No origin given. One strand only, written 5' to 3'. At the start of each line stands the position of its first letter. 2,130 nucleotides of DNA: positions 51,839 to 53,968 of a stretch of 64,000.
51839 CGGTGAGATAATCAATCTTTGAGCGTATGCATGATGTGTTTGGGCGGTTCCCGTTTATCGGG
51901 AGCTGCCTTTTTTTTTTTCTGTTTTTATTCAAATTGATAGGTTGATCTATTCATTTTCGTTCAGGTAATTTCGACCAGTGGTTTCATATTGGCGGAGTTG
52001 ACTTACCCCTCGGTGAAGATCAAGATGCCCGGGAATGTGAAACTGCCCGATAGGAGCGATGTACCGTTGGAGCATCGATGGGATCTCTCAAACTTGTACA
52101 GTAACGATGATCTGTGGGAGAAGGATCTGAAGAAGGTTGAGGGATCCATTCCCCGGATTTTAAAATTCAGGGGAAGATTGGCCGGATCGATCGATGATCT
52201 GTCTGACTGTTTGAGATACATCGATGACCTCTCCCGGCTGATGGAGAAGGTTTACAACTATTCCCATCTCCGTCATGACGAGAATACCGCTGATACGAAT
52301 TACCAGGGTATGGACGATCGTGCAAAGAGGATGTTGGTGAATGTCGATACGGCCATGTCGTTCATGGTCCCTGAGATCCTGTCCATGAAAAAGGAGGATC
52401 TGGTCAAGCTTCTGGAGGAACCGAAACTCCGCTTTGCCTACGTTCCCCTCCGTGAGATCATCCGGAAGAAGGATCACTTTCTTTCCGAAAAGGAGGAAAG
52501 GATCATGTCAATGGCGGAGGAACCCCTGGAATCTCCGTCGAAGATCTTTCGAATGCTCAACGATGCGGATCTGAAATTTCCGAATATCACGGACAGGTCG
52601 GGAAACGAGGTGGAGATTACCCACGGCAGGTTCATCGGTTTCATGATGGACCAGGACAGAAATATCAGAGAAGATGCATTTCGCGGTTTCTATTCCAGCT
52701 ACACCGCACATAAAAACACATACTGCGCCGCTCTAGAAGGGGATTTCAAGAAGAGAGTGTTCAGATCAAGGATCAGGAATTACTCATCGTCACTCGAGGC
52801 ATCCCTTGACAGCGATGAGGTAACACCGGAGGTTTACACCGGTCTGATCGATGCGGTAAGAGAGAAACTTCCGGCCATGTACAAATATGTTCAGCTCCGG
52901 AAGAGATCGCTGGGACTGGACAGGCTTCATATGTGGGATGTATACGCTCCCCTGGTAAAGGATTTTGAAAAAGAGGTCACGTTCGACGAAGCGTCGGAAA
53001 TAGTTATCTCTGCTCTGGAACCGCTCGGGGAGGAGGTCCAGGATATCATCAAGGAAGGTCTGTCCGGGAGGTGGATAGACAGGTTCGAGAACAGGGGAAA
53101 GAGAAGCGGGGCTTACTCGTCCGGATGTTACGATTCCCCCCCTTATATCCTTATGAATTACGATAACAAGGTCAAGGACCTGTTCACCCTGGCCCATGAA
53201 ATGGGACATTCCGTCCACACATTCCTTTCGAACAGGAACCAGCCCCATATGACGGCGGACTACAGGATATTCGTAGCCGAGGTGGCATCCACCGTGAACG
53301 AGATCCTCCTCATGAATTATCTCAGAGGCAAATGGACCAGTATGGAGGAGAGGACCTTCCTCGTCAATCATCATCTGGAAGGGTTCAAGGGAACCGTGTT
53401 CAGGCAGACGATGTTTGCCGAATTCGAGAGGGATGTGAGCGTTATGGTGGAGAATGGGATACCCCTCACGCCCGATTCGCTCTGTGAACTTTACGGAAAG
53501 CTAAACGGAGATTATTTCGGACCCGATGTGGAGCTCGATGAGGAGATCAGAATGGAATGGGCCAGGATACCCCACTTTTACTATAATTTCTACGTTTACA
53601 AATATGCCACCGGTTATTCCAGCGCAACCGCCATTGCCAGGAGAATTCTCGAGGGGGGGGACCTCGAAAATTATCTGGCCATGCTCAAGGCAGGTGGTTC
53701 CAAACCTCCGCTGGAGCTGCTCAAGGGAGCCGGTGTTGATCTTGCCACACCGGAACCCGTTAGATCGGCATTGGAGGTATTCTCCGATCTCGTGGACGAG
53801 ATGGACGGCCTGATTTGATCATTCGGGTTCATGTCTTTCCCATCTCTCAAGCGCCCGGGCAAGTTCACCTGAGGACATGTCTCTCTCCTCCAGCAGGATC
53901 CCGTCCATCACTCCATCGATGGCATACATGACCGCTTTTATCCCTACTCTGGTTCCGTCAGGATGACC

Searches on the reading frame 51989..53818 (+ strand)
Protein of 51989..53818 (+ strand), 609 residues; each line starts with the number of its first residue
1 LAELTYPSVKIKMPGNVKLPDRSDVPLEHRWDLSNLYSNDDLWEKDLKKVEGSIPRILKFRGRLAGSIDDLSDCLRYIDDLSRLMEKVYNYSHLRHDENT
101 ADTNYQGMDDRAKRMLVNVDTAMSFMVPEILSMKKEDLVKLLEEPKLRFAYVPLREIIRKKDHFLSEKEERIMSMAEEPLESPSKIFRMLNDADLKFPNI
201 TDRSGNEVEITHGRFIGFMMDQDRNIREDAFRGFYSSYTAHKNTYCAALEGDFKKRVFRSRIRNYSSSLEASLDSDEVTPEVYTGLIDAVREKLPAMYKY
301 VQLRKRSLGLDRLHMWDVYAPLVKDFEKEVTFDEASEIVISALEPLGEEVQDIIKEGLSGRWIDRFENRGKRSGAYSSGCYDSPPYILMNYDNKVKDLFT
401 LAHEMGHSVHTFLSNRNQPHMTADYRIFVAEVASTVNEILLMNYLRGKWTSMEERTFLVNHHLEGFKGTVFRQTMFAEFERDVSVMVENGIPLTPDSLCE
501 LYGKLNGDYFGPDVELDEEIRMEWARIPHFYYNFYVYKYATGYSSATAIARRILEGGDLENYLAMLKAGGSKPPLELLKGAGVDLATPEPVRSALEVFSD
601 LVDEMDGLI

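Call 68: search_protein_families(library=pfam, proteins=[window:51989-53818:+], max_evalue=0.001)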
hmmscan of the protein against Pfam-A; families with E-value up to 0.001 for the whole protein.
window:51989-53818:+ (609 aa): 2 families
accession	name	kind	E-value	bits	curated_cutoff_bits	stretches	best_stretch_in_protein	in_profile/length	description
PF01432.26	Peptidase_M3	-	2e-75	255.3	27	1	219-595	3-455/457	Peptidase family M3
PF08439.15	Peptidase_M3_N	-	2.5e-16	60.1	25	1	129-197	1-70/70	Oligopeptidase F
